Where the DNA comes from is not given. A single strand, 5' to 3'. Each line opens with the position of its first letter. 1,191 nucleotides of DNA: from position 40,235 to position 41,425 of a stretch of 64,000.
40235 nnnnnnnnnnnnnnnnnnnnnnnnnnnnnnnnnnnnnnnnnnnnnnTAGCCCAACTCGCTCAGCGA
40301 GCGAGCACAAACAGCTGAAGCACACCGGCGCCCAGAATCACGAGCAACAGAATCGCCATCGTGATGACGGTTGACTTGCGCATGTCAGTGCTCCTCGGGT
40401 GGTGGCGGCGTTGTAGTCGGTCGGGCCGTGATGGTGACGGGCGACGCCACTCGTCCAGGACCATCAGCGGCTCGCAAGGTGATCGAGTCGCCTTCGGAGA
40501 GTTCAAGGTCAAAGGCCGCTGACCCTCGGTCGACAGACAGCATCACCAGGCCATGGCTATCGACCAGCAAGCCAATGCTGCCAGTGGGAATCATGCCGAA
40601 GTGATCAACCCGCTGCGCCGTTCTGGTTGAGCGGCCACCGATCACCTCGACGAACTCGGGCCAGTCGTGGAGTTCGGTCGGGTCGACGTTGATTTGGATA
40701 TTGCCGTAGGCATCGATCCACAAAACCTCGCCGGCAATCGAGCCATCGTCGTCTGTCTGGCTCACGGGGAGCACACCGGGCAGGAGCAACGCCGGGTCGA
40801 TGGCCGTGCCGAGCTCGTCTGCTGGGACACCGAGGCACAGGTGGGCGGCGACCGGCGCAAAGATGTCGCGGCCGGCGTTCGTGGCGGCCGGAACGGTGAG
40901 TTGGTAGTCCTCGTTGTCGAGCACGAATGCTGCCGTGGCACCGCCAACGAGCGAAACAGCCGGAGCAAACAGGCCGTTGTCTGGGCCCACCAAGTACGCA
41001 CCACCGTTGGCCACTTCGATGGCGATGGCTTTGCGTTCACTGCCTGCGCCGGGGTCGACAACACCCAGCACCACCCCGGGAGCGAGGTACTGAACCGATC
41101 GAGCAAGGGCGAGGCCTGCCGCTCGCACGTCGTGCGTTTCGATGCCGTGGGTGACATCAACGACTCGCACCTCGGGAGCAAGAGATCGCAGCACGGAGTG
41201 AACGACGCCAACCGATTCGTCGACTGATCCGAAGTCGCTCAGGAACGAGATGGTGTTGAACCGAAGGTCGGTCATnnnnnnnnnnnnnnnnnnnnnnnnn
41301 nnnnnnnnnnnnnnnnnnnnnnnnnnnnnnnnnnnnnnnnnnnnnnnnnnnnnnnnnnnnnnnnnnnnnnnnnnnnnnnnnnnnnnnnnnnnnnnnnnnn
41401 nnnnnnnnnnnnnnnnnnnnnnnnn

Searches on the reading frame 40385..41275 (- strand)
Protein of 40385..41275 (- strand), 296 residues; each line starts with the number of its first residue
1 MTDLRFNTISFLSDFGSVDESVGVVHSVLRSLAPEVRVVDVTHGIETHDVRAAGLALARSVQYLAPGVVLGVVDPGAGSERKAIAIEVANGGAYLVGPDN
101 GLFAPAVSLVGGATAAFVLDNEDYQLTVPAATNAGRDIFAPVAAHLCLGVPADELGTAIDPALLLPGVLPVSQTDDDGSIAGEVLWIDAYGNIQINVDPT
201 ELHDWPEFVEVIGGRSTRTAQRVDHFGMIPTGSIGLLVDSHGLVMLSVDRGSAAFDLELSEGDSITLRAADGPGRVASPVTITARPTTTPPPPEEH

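Call 59: search_protein_families(library=pfam, proteins=[window:40385-41275:-], max_evalue=0.00001)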
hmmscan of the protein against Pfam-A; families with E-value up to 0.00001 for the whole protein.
window:40385-41275:- (296 aa): 2 families
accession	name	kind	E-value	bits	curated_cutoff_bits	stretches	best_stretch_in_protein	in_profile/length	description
PF01887.21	SAM_HAT_N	-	9.6e-40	136.1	26.3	1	9-156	1-145/145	SAM hydroxide adenosyltransferase N-terminal domain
PF20257.3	SAM_HAT_C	-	1.4e-13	51.4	25.5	1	182-266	1-84/84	SAM hydroxide adenosyltransferase C-terminal domain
